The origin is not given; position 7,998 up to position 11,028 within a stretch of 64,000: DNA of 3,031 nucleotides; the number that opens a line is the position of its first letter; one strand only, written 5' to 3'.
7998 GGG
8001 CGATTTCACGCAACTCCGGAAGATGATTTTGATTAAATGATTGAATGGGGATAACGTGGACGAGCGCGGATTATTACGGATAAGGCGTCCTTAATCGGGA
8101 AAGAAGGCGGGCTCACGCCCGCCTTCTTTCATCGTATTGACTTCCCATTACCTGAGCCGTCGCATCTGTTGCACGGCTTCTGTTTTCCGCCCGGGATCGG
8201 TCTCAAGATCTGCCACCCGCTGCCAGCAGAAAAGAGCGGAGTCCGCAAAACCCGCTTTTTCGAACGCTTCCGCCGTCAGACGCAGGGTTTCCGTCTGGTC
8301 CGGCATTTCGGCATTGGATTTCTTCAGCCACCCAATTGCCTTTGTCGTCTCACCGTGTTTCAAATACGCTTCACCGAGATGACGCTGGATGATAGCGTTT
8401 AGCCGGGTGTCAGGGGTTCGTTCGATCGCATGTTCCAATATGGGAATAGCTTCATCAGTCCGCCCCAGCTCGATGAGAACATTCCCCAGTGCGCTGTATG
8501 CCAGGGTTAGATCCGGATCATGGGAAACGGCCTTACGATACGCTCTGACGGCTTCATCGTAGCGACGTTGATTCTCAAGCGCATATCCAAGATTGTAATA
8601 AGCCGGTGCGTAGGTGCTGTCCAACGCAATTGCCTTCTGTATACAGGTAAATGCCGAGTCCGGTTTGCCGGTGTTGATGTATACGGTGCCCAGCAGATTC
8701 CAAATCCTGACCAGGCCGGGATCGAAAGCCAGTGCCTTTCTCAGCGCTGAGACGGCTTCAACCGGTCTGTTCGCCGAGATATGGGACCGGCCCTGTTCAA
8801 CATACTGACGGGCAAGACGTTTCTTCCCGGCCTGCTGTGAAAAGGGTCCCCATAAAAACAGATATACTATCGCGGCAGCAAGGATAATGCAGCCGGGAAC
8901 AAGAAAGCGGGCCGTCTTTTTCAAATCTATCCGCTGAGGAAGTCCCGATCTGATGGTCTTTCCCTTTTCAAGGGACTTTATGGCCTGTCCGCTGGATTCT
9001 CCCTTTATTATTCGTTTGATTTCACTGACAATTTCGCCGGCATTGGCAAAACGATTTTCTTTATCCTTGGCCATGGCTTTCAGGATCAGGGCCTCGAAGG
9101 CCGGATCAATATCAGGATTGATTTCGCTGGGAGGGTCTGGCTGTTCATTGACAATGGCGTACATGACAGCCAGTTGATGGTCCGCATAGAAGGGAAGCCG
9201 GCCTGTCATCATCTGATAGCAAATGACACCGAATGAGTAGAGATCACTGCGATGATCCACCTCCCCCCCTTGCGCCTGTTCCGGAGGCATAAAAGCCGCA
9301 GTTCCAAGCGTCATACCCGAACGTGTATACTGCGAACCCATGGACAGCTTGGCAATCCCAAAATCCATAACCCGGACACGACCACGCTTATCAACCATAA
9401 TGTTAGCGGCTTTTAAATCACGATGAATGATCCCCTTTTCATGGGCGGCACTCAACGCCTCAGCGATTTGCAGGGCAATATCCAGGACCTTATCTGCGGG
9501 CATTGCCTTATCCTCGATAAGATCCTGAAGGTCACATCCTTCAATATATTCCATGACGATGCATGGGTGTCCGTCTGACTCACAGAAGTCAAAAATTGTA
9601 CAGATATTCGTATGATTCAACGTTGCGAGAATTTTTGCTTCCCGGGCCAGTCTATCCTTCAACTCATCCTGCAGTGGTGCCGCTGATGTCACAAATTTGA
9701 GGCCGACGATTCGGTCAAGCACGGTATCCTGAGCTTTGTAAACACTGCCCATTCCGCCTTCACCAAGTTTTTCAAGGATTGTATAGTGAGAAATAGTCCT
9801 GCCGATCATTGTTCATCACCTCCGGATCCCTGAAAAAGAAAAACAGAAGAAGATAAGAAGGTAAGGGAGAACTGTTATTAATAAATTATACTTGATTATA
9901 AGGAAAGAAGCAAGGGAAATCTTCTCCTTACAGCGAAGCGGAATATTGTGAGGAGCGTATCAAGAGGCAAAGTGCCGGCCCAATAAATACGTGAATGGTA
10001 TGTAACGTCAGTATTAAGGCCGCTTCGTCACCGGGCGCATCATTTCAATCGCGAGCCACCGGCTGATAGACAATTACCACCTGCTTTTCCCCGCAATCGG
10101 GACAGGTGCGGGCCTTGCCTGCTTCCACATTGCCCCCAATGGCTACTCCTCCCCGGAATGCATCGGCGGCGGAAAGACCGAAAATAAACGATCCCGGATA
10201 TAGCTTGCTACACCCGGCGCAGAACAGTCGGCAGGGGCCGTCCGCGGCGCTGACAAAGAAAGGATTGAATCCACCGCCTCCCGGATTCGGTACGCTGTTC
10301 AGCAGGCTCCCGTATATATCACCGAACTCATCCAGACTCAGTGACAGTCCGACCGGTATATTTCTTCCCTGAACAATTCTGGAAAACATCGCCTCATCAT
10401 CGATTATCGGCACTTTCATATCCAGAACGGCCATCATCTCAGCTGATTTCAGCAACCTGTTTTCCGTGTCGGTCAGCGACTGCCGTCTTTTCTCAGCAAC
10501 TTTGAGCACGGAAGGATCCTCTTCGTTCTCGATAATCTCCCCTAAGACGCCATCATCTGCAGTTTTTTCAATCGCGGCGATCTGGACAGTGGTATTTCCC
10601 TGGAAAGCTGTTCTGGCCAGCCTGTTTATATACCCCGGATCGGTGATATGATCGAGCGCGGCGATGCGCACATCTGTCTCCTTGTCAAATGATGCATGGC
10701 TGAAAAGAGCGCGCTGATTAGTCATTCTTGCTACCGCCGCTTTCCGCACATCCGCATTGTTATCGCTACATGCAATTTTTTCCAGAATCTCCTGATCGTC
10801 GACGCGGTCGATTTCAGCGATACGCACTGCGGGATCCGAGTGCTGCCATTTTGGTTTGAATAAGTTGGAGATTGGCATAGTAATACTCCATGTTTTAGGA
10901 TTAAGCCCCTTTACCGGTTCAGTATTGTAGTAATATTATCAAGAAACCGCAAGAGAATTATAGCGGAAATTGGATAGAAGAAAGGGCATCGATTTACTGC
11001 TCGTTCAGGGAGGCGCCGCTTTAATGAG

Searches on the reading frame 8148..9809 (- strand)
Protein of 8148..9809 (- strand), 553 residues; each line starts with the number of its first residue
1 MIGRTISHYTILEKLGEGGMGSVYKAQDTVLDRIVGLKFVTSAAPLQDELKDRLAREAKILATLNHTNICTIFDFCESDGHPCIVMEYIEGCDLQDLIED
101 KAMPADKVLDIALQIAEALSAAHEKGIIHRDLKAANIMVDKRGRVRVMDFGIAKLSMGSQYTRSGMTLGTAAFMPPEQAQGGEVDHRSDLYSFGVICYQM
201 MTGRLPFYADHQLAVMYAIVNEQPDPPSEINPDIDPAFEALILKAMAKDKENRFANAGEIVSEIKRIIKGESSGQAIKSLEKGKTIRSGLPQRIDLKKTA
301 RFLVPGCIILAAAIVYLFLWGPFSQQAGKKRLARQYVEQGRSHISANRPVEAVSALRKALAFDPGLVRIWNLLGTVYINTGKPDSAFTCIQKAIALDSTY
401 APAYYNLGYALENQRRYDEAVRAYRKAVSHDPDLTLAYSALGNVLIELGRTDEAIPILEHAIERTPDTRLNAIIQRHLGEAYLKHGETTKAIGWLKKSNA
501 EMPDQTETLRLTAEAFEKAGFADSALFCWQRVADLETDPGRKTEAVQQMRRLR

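Call 3: search_protein_families(library=pfam, proteins=[window:8148-9809:-], max_evalue=0.01)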
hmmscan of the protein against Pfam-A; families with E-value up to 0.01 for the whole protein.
window:8148-9809:- (553 aa): 33 families (the best 25 are shown)
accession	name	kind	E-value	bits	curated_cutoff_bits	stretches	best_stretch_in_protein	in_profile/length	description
PF00069.31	Pkinase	-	3.5e-54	184.4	31.7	1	9-255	1-253/263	Protein kinase domain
PF07714.23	PK_Tyr_Ser-Thr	-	9.3e-42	143.5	23.1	1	11-254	3-249/258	Protein tyrosine and serine/threonine kinase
PF07719.23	TPR_2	-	1.6e-32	109.3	27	3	401-433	1-33/34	Tetratricopeptide repeat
PF00515.34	TPR_1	-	1.1e-27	95.1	27.8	2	401-433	1-33/34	Tetratricopeptide repeat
PF13181.12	TPR_8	-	6.2e-27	91.9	25.7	3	401-433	1-33/34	Tetratricopeptide repeat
PF14559.12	TPR_19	-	1.7e-25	89.6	25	4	414-472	4-63/68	Tetratricopeptide repeat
PF13431.12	TPR_17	-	2.4e-22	77.7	24.4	3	389-421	1-33/34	Tetratricopeptide repeat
PF13414.12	TPR_11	-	4.7e-22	77.8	26.8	3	416-449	9-42/42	TPR repeat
PF13428.12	TPR_14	-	1e-21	75.7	23.5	2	403-443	3-43/44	Tetratricopeptide repeat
PF13432.12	TPR_16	-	2.2e-19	70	32.7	2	373-432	3-62/65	Tetratricopeptide repeat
PF13424.12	TPR_12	-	4.3e-18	65.7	30.1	2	436-498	4-71/77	Tetratricopeptide repeat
PF13176.12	TPR_7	-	6e-18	63.8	27.9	2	403-432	1-32/36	Tetratricopeptide repeat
PF13374.12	TPR_10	-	4.2e-14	52.5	27.5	2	403-428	4-29/42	Tetratricopeptide repeat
PF13174.12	TPR_6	-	2.3e-12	47.1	26.3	1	403-433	2-32/33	Tetratricopeptide repeat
PF13429.12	TPR_15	-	5.3e-12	46.2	26.2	1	416-528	161-270/280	Tetratricopeptide repeat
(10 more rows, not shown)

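Call 4: search_protein_families(library=ncbifam, proteins=[window:8148-9809:-], max_evalue=0.01)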
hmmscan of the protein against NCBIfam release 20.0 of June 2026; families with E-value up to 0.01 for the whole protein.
window:8148-9809:- (553 aa): 56 families (the best 25 are shown)
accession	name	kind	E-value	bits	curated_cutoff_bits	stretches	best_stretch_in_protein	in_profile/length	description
NF033483.0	PknB_PASTA_kin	equivalog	9.6e-97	325.3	450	1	8-276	8-277/563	Stk1 family PASTA domain-containing Ser/Thr kinase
NF052427.1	StpK7MSMEG_1200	equivalog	1e-61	209.2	900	1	4-334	4-330/601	serine/threonine protein kinase StpK7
NF047741.1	antiphage_MADS6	equivalog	2.7e-53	181.5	460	2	109-278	302-471/612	methylation-associated defense system protein kinase MAD6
NF009651.0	PRK13184.1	equivalog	2.5e-41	141.6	839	1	7-277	2-300/932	serine/threonine-protein kinase PknD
TIGR03903.1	TOMM_kin_cyc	equivalog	1.1e-32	112.9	705.75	1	35-265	6-245/1267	TOMM system kinase/cyclase fusion protein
NF038150.1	lanthi_synth_IV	equivalog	1.7e-29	102.8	650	1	8-266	190-455/851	class IV lanthionine synthetase LanL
NF053615.1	SerThrKinAfsKStmc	equivalog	1.2e-28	100.3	1300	1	4-240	10-245/809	protein serine/threonine kinase AfsK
NF033442.0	BREX_PglW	equivalog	1.4e-23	82.7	990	1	46-266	249-485/1391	BREX system serine/threonine kinase PglW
TIGR02917.1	PEP_TPR_lipo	equivalog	1e-21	76.6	312.2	2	338-460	572-694/899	XrtA/PEP-CTERM system TPR-repeat protein PrsT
NF038151.1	lanthi_synth_III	equivalog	9.6e-21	73.9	575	1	8-202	221-424/833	class III lanthionine synthetase LanKC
NF040959.1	MamA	equivalog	5.4e-20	71.7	200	1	332-466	36-170/204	magnetosome protein MamA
TIGR02521.1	type_IV_pilW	equivalog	2.8e-17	63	154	1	324-520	22-217/234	type IV pilus biogenesis/stability protein PilW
NF008757.0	PRK11788.1-5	equivalog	1.9e-16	60.2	363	2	323-470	170-317/388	lipopolysaccharide assembly protein LapB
NF033762.1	social_mot_Tgl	equivalog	3.9e-16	59.2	225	1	381-521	45-185/252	social motility TPR repeat lipoprotein Tgl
NF011463.0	PRK14879.1-4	equivalog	1.3e-14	54.2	188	1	46-157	56-164/237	Kae1-associated kinase Bud32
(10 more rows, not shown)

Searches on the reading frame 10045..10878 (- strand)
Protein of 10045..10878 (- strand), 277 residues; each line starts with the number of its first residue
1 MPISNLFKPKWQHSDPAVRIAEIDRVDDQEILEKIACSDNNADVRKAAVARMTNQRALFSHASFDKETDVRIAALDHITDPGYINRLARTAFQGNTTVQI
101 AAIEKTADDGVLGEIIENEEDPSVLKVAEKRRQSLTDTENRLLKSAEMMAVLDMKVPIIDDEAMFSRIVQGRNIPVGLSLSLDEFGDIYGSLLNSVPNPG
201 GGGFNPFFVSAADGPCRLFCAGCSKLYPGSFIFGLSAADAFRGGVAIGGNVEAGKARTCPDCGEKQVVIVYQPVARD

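Call 3: search_protein_families(library=pfam, proteins=[window:10045-10878:-], max_evalue=0.01)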
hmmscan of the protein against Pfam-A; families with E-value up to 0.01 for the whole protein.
window:10045-10878:- (277 aa): 1 family
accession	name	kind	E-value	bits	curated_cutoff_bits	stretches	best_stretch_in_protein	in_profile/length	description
PF02985.28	HEAT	-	0.0019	18.7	23.5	0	36-49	8-21/31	HEAT repeat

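Call 4: search_protein_families(library=ncbifam, proteins=[window:10045-10878:-], max_evalue=0.01)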
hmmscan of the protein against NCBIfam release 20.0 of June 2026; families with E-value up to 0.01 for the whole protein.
window:10045-10878:- (277 aa): 0 families
